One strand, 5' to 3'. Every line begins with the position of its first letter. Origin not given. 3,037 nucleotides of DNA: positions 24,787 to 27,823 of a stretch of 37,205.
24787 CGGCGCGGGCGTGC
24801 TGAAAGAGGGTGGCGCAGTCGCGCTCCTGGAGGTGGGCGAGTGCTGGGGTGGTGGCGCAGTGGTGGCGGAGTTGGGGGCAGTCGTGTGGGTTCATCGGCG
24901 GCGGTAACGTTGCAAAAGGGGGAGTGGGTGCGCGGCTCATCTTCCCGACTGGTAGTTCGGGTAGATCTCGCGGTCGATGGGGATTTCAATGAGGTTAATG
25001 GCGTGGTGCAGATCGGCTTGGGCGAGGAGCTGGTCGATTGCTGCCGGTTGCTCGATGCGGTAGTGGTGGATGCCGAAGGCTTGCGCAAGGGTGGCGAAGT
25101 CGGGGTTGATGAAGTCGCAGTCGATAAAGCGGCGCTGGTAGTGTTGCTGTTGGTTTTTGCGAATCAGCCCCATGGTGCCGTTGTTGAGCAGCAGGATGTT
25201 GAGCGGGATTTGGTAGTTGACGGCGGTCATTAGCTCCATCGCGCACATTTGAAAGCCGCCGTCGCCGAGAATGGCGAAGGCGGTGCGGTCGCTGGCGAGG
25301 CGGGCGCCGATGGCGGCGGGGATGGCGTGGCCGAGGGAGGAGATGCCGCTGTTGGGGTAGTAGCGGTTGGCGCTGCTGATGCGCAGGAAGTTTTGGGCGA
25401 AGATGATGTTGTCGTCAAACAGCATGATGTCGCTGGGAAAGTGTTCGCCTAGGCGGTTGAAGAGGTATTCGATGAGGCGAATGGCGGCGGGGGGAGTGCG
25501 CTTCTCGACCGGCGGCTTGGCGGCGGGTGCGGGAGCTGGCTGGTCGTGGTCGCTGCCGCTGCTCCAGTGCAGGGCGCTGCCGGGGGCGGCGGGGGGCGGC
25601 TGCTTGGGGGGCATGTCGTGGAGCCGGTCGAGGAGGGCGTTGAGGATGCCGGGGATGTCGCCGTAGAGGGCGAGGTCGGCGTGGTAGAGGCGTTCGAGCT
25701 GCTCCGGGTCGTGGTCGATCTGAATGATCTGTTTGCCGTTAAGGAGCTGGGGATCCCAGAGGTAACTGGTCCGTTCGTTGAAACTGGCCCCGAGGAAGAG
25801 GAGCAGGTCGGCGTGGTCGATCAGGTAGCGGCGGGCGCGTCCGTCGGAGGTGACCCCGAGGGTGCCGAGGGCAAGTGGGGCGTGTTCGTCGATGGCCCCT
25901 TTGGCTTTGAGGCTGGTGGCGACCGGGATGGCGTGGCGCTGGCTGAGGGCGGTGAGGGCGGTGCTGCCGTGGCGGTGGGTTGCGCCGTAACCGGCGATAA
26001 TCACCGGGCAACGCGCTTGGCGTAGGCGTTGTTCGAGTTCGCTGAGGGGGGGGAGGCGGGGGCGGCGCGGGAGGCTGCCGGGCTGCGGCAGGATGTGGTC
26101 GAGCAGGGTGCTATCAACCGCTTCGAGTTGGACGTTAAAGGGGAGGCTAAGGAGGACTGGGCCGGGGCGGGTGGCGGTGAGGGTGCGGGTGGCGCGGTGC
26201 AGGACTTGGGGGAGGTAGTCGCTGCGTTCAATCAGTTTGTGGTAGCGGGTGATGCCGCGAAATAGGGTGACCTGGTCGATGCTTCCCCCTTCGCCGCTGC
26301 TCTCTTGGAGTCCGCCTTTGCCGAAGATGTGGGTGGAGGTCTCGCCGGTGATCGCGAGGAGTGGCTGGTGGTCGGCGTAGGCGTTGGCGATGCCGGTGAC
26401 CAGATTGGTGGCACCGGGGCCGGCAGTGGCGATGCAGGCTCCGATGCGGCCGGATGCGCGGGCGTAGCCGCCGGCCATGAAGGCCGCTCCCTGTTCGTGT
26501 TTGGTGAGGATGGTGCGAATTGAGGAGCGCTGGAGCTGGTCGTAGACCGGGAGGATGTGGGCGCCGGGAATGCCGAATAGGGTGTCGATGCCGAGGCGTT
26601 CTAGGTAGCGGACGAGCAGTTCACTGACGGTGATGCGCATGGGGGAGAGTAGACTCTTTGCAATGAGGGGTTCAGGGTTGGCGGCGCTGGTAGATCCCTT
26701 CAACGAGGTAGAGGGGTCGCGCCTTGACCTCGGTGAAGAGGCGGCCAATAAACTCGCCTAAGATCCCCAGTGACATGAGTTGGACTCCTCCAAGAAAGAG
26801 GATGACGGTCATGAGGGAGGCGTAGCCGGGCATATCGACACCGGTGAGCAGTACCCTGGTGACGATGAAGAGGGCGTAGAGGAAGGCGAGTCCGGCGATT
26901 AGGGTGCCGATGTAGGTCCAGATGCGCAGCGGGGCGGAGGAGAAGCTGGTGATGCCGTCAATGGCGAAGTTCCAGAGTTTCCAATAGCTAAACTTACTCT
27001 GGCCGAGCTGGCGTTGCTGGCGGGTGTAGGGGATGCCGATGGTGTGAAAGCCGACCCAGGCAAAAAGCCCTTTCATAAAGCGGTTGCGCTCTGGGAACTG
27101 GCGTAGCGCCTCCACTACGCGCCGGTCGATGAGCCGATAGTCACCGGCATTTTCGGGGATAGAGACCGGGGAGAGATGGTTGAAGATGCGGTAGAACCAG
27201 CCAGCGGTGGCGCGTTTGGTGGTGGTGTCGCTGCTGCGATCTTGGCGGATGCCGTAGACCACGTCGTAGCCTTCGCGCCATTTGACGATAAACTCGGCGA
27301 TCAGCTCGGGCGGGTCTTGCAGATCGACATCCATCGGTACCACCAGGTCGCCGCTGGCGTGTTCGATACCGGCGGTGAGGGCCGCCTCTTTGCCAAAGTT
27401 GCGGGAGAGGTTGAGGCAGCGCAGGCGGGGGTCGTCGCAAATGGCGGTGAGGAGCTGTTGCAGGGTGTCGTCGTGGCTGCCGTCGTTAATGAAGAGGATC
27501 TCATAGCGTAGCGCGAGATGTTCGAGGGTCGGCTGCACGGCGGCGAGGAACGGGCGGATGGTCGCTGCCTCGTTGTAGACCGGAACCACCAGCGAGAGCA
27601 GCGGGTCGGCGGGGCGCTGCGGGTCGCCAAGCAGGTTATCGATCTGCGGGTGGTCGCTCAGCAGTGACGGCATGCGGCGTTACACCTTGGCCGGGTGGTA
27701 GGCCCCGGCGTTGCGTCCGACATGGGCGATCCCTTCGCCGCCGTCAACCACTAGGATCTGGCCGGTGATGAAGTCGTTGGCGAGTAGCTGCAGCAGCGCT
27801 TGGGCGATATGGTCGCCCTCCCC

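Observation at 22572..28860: Tightly coupled six-gene operon of unassignable function (S24-like / SDR / GtrB-like GT / ThDP carboligase-like / GT-A-like 611 aa / sulfotransferase-like)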

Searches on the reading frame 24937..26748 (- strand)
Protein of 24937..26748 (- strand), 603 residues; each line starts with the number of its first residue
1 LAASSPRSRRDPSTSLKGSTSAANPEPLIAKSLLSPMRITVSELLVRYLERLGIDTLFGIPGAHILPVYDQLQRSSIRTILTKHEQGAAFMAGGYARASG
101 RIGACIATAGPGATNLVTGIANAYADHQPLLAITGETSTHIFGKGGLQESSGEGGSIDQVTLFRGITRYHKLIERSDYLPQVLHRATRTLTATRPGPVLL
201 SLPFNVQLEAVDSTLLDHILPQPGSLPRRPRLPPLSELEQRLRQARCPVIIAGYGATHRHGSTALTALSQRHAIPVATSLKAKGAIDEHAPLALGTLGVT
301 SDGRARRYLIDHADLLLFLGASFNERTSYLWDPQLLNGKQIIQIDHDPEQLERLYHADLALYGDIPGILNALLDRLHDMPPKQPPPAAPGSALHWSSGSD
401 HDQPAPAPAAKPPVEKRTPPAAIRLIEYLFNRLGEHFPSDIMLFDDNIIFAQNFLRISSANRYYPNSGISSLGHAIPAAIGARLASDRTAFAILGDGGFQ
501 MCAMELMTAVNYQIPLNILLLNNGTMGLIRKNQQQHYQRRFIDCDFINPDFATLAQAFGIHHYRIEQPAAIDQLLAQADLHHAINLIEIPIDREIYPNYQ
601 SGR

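Call 3: search_protein_families(library=pfam, proteins=[window:24937-26748:-], max_evalue=0.01)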
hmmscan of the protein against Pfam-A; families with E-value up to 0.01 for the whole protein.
window:24937-26748:- (603 aa): 3 families
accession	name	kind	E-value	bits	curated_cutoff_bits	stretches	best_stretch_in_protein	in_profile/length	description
PF02776.23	TPP_enzyme_N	-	1.1e-40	138.6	26.8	1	40-149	2-113/119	Thiamine pyrophosphate enzyme, N-terminal TPP binding domain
PF02775.26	TPP_enzyme_C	-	1.7e-34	119.2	21.9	1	450-587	8-149/151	Thiamine pyrophosphate enzyme, C-terminal TPP binding domain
PF00205.28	TPP_enzyme_M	-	5.1e-32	110.9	30.4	1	237-372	3-137/137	Thiamine pyrophosphate enzyme, central domain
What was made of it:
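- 24937..26640 (-): Module 3a: AHAS-superfamily ThDP enzyme of 567 aa. It is not the housekeeping acetolactate synthase. All three TPP_enzyme domains are present (call 3).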

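Call 4: search_protein_families(library=ncbifam, proteins=[window:24937-26748:-], max_evalue=0.01)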
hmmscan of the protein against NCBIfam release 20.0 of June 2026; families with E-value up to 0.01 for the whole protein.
window:24937-26748:- (603 aa): 53 families (the best 25 are shown)
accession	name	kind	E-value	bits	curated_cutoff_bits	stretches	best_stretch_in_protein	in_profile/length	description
TIGR00118.1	acolac_lg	equivalog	3.3e-106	356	538.35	1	41-602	3-547/557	biosynthetic-type acetolactate synthase large subunit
NF005712.0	PRK07524.1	subfamily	9.3e-103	344.5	500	1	39-591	3-529/536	5-guanidino-2-oxopentanoate decarboxylase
NF004919.0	PRK06276.1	equivalog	3.7e-100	336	866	1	42-594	4-541/582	acetolactate synthase large subunit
NF006187.0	PRK08322.1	equivalog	2.2e-98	330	509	1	40-592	3-529/548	acetolactate synthase large subunit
NF006524.0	PRK08978.1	equivalog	3.1e-96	322.8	738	1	42-593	4-526/548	acetolactate synthase 2 catalytic subunit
NF005860.0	PRK07789.1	equivalog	1.3e-93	314.4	881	1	25-579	20-565/615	acetolactate synthase large subunit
NF004710.0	PRK06048.1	equivalog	2.2e-93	313.7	976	2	38-376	7-336/561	acetolactate synthase large subunit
NF006052.0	PRK08199.1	subfamily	6.3e-89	298.8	539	1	38-595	7-541/559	thiamine pyrophosphate protein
NF006016.1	PRK08155.1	equivalog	6.4e-88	295.5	870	1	37-597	1-540/554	acetolactate synthase large subunit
NF005651.0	PRK07418.1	subfamily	2.8e-86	290.1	942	1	34-599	14-569/617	acetolactate synthase large subunit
NF006122.0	PRK08266.1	subfamily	3.7e-85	286.4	571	2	38-379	3-327/543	hypothetical protein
NF005584.0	PRK07282.1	equivalog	2.2e-84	284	970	1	40-593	11-542/566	acetolactate synthase large subunit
NF005228.0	PRK06725.1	equivalog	2.2e-84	283.7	991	2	34-374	11-342/571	acetolactate synthase large subunit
NF005824.0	PRK07710.1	equivalog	3.2e-82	276.7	976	1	38-585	16-542/573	acetolactate synthase large subunit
NF006378.0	PRK08617.1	equivalog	7.3e-82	275.5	510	1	41-592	10-539/556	acetolactate synthase AlsS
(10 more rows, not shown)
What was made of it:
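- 24937..26640 (-): The acolac_lg score is 356 bits against a 538 cut-off (call 4).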

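Call 21: search_solved_structures(query=window:24937-26640:-, max_evalue=1e-20)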
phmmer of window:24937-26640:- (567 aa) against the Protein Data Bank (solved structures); distinct sequences matched with E-value up to 1e-20: 138 (the best 60 are shown).
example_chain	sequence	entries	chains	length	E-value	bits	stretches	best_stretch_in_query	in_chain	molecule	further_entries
8x3x_A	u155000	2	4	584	4e-90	306.4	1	3-562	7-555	BbmA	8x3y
8xod_A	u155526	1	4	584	1e-89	305.1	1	3-562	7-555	BbmA-G484F complex with CBOA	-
1jsc_A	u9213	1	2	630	2.7e-68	234.3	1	6-559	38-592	ACETOHYDROXY-ACID SYNTHASE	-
6u9d_A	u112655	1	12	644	2.9e-68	234.2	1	6-559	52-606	Acetolactate synthase catalytic subunit, mitochondrial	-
1n0h_A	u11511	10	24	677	3.5e-68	234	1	6-559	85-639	Acetolactate synthase | Acetolactate synthase, mitochondrial | Acetolactate synthase catalytic subunit, mitochondrial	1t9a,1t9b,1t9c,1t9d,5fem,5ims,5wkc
6lpi_A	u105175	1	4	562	4.3e-65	223.8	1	2-561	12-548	Acetolactate synthase isozyme 1 large subunit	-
7u25_A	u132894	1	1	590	1.5e-62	215.4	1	7-504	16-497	Acetolactate synthase, chloroplastic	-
3e9y_A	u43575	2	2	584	6.7e-62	213.2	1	7-504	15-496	Acetolactate synthase, chloroplastic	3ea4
7tzz_A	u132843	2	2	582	1.2e-61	212.4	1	7-504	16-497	Acetolactate synthase, chloroplastic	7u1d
7stq_A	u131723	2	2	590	2.2e-61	211.5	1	7-504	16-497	Acetolactate synthase, chloroplastic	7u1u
6u9h_A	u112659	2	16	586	2.4e-61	211.4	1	7-504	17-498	Acetolactate synthase, chloroplastic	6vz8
1ybh_A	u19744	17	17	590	2.5e-61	211.4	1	7-504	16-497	Acetolactate synthase, chloroplast | Acetolactate synthase | Acetolactate synthase, chloroplastic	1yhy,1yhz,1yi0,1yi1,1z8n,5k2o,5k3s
8et5_A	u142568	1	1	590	2.7e-61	211.3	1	7-504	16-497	Acetolactate synthase, chloroplastic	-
9yjz_A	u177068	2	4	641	9e-59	202.9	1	11-559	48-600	Acetolactate synthase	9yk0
6wo1_A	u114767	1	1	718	1.6e-58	202.1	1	13-531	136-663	Acetohydroxyacid synthase catalytic subunit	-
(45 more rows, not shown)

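Call 53: search_solved_structures(query=window:24937-26640:-, max_evalue=1e-85, show_alignments=1)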
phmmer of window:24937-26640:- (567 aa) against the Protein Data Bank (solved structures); distinct sequences matched with E-value up to 1e-85: 2.
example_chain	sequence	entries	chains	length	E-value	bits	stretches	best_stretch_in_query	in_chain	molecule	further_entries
8x3x_A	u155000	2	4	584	4e-90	306.4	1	3-562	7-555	BbmA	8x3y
8xod_A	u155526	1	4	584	1e-89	305.1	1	3-562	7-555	BbmA-G484F complex with CBOA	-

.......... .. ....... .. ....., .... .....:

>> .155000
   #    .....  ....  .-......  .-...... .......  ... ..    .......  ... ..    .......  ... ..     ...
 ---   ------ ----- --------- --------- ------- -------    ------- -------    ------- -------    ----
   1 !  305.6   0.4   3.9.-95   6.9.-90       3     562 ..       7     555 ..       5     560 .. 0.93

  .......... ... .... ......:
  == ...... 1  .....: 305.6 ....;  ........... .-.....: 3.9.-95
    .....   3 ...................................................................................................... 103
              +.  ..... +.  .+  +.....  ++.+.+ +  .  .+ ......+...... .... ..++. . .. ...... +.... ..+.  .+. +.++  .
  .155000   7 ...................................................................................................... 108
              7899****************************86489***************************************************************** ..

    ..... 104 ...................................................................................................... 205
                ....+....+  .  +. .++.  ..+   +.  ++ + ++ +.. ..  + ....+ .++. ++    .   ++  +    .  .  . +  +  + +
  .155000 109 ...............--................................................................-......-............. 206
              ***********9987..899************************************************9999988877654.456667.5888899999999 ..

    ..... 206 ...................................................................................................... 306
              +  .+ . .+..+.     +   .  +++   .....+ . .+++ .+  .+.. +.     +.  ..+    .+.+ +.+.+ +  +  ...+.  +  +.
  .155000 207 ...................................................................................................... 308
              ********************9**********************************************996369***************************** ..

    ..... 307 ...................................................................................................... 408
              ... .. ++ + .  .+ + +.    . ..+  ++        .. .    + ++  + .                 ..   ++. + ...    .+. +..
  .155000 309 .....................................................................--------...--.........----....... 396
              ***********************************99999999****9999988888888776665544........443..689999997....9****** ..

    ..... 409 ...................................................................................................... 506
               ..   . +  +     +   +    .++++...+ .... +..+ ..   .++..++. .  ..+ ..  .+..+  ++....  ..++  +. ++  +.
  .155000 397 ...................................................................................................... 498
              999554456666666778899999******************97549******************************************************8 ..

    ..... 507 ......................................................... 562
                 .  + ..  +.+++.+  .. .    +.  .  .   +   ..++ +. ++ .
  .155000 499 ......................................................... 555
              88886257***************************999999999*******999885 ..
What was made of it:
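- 24937..26640 (-): The best PDB relative is 'BbmA' 8x3x, E 4e-90 (calls 21, 53).
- Closest known: Biosynthetic acetohydroxy-acid synthase. Different: By my reading of the call 53 alignment it is roughly 40% identical to BbmA.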

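Call 59: search_protein_families(library=padloc, proteins=[window:24937-26640:-], max_evalue=0.001)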
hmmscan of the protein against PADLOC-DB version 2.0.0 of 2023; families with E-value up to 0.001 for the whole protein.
window:24937-26640:- (567 aa): 0 families

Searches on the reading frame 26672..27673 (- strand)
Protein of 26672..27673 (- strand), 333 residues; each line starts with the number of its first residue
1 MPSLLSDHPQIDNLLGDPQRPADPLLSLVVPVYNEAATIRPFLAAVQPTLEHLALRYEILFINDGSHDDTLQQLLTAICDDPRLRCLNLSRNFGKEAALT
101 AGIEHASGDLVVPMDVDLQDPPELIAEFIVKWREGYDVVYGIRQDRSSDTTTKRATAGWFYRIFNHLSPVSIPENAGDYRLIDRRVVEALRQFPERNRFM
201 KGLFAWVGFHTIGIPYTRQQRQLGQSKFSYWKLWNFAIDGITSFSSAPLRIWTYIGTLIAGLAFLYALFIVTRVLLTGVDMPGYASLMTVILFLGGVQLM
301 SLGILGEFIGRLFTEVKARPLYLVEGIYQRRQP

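Call 3: search_protein_families(library=pfam, proteins=[window:26672-27673:-], max_evalue=0.01)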
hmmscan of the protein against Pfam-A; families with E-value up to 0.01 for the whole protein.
window:26672-27673:- (333 aa): 3 families
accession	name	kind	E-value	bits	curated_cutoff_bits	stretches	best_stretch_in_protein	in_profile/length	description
PF00535.33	Glycos_transf_2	-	5.9e-30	104.8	23.3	1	27-190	1-167/168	Glycosyl transferase family 2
PF13641.12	Glyco_tranf_2_3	-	0.00011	22.8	27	1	26-140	3-120/230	Glycosyltransferase like family 2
PF10111.15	Glyco_tranf_2_2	-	0.00012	22.1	27.3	1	28-117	2-91/276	Glycosyltransferase like family 2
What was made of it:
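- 26672..27673 (-): Module 2: GT2 polyprenyl-phosphate glycosyltransferase of the GtrB/ArnC/PgfS type. It has two hydrophobic C-terminal segments. It is an orphan here, without its usual partners. PF00535, E 6e-30 (call 3).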

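Call 4: search_protein_families(library=ncbifam, proteins=[window:26672-27673:-], max_evalue=0.01)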
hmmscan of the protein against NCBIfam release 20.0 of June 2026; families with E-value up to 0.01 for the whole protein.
window:26672-27673:- (333 aa): 22 families
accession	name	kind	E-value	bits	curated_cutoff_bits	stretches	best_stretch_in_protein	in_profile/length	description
NF047588.1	GlcsyltransPgfSStrep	equivalog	8.5e-89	297.8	500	1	26-325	3-303/308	glycosyltransferase PgfS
NF007986.1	PRK10714.1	equivalog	1.9e-57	194.7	529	1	26-329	8-313/316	undecaprenyl-phosphate 4-deoxy-4-formamido-L-arabinose transferase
TIGR03937.1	PgaC_IcaA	equivalog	2.6e-16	59.6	422.3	1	18-117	39-135/407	poly-beta-1,6-N-acetyl-D-glucosamine synthase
NF041875.1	EPS_EpsD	equivalog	1e-11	44.8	370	1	26-139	1-111/325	exopolysaccharide biosynthesis glycosyltransferase EpsD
TIGR04242.1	nodulat_NodC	equivalog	1.9e-09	37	550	1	24-133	48-157/395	chitooligosaccharide synthase NodC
NF010496.0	PRK13915.1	equivalog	5.2e-09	35.6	262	1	25-125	32-134/307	glucosyl-3-phosphoglycerate synthase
NF007482.0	PRK10073.1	equivalog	8.7e-09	34.8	423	1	23-124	5-102/334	glycosyltransferase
TIGR04283.1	glyco_like_mftF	equivalog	1.1e-08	35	182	1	26-127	1-92/221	TIGR04283 family arsenosugar biosynthesis glycosyltransferase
NF045692.1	OglycostaseCruG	equivalog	4.9e-08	32.3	600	1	26-139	43-160/386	2'-O-glycosyltransferase CruG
TIGR03965.1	mycofact_glyco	equivalog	5.6e-08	32.1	280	1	24-119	74-166/467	mycofactocin biosynthesis glycosyltransferase MftF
NF047683.1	TeichurnBiosyTuaG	equivalog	5.7e-08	32.7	400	1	22-119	4-98/252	teichuronic acid biosynthesis protein TuaG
TIGR03111.1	glyc2_xrt_Gpos1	hypoth_equivalog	2e-07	30.2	363.95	1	24-137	49-161/439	TIGR03111 family XrtG-associated glycosyltransferase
NF058614.1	PPMAGASynPpgS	equivalog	5e-07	29.4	370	1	28-152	4-122/226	polyprenyl-phospho-N-acetylgalactosaminyl synthase PpgS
TIGR04182.1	glyco_TIGR04182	equivalog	1.1e-06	28.2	325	0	28-151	4-117/293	S-layer glycoprotein N-glycosyltransferase AglJ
NF041391.1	DPhHxTase_Halo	equivalog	0.00014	21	375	1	32-154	3-115/213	dolichyl-phosphate hexose transferase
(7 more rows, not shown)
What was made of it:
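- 26672..27673 (-): Full-length matches to PgfS (E 8.5e-89) and ArnC (E 1.9e-57), both below cut-off (call 4).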

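Call 48: find_related_loci(query=window:26672-27673:-, collection=metagenome_contigs, flank=6000)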
Query window:26672-27673:- (333 aa) in metagenome_contigs; peptide patterns used: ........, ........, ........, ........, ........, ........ (x = any residue, [..] = any of these).
600 stretches matched a pattern (row limit reached: there are more); 596 encode a relative of the query (tblastn E <= 1e-3); the best 80 are kept; 80 distinct loci.
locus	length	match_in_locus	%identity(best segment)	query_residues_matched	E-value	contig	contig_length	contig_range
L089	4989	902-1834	66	19-329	6e-151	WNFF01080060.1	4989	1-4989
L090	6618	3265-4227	66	11-329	8e-148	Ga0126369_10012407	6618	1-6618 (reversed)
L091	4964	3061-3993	66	19-329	2e-148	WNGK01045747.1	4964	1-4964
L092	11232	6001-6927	65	21-329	2e-145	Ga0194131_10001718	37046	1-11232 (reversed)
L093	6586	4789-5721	65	19-329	1e-145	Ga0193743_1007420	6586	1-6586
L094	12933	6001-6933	65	19-329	6e-145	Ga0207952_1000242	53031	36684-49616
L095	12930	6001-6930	67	19-328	1e-144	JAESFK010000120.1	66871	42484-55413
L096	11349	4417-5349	66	19-329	5e-143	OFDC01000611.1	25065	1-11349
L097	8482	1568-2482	67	25-329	4e-143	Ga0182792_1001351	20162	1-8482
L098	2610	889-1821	64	19-329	5e-149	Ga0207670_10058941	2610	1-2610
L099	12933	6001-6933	62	19-329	5e-141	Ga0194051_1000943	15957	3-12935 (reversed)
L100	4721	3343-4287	63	19-333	7e-142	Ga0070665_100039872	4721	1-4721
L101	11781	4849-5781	63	19-329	3e-139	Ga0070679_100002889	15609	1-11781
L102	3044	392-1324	63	19-329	9e-146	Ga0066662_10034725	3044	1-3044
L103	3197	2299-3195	65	19-317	2e-143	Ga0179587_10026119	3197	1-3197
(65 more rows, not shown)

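Call 59: search_protein_families(library=padloc, proteins=[window:26672-27673:-], max_evalue=0.001)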
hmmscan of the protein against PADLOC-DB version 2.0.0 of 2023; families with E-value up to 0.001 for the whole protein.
window:26672-27673:- (333 aa): 0 families
